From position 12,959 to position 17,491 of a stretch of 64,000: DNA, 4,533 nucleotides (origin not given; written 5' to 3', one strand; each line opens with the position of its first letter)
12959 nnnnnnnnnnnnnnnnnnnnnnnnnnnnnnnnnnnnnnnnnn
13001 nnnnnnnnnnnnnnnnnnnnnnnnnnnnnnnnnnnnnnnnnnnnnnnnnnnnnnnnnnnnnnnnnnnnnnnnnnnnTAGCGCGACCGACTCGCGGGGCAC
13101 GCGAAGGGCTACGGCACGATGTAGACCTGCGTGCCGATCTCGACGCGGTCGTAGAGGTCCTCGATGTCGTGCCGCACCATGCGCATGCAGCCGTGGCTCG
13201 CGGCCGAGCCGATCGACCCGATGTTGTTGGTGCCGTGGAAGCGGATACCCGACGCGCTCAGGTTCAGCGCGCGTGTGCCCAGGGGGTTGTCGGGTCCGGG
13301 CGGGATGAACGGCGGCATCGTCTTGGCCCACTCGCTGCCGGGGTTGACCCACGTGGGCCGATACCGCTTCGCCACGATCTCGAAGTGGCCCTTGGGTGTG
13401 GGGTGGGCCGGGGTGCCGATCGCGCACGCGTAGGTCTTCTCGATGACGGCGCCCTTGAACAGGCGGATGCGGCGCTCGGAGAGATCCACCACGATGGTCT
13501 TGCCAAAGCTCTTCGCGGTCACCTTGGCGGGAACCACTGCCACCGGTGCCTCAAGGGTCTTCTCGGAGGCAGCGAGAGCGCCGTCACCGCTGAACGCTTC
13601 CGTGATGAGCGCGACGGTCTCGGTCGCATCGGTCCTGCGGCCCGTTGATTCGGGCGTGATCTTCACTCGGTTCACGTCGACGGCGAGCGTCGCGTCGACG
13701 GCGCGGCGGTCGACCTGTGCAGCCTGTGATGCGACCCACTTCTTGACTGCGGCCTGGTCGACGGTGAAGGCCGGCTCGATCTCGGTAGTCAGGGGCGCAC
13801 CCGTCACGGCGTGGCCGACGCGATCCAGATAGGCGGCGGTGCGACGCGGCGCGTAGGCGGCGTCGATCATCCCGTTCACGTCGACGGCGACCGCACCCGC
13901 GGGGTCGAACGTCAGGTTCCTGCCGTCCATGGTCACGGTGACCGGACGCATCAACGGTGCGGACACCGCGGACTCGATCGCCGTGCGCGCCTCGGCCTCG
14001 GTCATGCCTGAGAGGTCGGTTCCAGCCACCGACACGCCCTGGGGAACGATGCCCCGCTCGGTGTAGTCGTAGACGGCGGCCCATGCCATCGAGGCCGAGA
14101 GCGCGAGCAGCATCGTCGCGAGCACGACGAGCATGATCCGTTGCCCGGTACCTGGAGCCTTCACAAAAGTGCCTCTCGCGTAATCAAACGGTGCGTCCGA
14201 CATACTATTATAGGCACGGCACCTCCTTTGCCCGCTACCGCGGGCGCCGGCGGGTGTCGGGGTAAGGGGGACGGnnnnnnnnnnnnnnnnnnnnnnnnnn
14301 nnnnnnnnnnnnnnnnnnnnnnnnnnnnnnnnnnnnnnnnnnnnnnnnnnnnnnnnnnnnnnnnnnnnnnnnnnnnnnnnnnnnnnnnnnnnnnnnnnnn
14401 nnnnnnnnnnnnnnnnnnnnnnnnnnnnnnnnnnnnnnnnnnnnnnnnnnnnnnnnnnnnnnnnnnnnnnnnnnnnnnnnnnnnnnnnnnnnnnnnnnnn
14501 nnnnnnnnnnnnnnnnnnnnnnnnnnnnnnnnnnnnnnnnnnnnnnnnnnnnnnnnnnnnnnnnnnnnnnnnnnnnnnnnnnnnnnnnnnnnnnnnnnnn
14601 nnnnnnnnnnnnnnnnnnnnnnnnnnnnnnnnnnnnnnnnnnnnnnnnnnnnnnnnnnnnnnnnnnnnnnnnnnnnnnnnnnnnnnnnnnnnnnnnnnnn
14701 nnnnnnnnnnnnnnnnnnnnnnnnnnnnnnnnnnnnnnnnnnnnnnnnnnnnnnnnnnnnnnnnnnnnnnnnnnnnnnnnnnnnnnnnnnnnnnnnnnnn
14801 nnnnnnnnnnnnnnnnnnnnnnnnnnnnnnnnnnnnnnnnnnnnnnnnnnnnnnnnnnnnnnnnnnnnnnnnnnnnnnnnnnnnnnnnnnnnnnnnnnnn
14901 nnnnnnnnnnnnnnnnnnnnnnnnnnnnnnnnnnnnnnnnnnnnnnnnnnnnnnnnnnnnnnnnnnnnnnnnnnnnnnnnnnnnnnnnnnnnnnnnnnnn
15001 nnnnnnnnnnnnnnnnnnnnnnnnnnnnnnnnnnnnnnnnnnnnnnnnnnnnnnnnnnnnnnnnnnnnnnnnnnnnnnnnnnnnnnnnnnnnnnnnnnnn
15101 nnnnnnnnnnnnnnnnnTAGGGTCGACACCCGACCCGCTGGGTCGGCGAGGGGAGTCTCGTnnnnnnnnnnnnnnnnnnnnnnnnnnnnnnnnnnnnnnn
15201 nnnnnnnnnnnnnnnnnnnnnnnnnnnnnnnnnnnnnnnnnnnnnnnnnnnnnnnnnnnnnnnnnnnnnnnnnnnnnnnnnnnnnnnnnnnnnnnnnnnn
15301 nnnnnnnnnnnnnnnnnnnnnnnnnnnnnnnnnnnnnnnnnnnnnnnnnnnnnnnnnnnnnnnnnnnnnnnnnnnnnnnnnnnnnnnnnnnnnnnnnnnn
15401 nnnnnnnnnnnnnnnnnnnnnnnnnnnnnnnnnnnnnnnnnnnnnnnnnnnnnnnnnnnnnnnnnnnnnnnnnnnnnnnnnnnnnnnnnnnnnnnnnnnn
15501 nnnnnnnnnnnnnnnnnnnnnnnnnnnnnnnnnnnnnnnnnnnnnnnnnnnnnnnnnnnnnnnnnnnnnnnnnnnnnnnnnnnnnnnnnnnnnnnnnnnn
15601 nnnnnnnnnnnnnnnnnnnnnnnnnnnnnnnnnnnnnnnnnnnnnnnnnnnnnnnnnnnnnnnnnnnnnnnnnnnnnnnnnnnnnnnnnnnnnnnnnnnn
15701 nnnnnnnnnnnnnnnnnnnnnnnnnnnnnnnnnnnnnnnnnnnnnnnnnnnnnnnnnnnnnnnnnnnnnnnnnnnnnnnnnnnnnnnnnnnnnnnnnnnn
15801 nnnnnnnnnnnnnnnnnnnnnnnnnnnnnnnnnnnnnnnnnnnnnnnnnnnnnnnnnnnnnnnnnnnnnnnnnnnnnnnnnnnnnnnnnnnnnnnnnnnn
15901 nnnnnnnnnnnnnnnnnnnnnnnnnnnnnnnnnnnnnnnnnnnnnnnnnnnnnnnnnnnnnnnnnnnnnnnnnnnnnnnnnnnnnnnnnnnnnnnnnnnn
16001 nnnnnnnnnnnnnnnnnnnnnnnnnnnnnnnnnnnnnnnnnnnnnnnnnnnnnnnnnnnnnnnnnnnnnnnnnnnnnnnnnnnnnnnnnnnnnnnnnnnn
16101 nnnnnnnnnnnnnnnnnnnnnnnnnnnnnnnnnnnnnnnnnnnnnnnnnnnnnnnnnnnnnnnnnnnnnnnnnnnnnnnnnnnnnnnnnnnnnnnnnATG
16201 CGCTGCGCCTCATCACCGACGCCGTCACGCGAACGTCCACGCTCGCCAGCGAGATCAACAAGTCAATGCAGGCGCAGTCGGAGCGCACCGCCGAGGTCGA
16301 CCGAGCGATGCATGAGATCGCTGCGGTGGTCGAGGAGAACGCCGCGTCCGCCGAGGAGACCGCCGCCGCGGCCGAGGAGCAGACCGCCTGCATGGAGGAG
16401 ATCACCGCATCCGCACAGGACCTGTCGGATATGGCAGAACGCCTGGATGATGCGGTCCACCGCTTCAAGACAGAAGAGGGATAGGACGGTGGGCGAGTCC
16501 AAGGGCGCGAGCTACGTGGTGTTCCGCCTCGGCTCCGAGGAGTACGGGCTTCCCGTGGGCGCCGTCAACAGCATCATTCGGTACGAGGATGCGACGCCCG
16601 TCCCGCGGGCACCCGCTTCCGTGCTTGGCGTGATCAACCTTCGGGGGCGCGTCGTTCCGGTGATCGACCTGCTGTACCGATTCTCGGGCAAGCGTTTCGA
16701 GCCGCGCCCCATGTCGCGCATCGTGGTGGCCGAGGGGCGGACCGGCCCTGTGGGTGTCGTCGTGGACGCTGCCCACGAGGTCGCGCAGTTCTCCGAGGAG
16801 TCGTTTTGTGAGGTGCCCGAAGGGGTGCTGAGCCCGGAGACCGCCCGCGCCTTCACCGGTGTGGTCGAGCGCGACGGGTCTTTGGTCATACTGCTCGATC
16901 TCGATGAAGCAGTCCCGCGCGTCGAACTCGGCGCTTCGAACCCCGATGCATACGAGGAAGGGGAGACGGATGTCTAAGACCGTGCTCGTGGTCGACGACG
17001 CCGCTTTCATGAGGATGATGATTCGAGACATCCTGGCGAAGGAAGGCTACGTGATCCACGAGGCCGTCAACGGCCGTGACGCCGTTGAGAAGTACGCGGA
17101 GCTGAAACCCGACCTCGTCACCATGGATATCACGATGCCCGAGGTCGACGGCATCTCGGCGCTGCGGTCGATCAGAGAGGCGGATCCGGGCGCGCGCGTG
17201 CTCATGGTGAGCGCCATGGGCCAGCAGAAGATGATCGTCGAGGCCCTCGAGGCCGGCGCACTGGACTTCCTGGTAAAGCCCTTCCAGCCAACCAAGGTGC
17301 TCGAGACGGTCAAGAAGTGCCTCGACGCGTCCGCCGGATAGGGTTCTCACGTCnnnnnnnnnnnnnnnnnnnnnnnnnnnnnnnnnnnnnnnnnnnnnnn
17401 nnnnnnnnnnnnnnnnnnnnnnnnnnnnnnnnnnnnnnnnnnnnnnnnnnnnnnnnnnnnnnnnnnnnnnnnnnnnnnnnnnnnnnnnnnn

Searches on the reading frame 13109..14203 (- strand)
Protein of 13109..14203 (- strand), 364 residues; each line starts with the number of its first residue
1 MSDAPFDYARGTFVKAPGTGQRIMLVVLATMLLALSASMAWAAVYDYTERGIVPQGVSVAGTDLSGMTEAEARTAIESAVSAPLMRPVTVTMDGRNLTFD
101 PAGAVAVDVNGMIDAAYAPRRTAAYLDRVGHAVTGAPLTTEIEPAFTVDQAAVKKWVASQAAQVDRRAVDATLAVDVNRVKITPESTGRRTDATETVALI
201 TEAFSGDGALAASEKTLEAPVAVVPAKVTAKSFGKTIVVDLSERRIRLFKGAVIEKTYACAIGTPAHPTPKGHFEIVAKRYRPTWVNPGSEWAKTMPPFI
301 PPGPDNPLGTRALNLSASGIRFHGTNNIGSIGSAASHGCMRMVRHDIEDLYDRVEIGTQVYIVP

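Call 4: search_protein_families(library=pfam, proteins=[window:13109-14203:-], max_evalue=0.01)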
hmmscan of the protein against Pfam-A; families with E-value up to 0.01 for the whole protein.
window:13109-14203:- (364 aa): 2 families
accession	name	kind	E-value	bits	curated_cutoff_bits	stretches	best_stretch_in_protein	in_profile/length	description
PF03734.19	YkuD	-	1.3e-25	91.2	23.4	1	235-362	2-146/146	L,D-transpeptidase catalytic domain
PF12229.13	PG_binding_4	-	2.2e-13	50.8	22.1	1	105-206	11-110/117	Putative peptidoglycan binding domain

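Call 5: search_protein_families(library=ncbifam, proteins=[window:13109-14203:-], max_evalue=0.01)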
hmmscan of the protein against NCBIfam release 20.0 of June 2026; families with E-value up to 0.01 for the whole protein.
window:13109-14203:- (364 aa): 7 families
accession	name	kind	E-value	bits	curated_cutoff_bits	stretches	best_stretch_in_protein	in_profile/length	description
NF047955.1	TransPepLdtE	equivalog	8.9e-18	64.5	480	1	234-363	95-233/322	L,D-transpeptidase LdtE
NF007563.0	PRK10190.1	equivalog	2.4e-16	59.8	517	1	228-363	89-231/310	L,D-transpeptidase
NF007612.0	PRK10260.1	equivalog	5.2e-12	45.4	583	1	237-362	101-233/306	L,D-transpeptidase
NF004786.0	PRK06132.1-3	equivalog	2.8e-06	26.4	329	1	222-362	16-138/418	hypothetical protein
NF040925.1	LD_carbox_ElsL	exception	4.6e-06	26.5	270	1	320-362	116-158/164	cell wall-recycling L,D-carboxypeptidase ElsL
NF004785.0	PRK06132.1-2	subfamily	0.00052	19.3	169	0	236-280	64-108/353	hypothetical protein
NF009120.0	PRK12472.1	subfamily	0.00053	18.9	369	1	318-363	121-163/508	hypothetical protein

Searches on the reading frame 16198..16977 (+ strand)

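Call 85: search_protein_families(library=pfam, proteins=[window:16198-16977:+], max_evalue=0.0001)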
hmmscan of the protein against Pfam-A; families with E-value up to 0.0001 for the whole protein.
window:16198-16977:+ (259 aa): 1 family
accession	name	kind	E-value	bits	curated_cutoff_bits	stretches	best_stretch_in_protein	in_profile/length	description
PF01584.24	CheW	-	5.7e-33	113.9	23.5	1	106-239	2-134/138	CheW-like domain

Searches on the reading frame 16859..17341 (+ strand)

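Call 72: search_protein_families(library=pfam, proteins=[window:16859-17341:+], max_evalue=0.0001)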
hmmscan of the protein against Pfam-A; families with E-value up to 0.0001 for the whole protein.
window:16859-17341:+ (160 aa): 1 family
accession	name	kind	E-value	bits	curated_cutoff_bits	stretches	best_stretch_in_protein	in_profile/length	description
PF00072.30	Response_reg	-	5.5e-32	110.7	30.2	1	42-151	1-110/111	Response regulator receiver domain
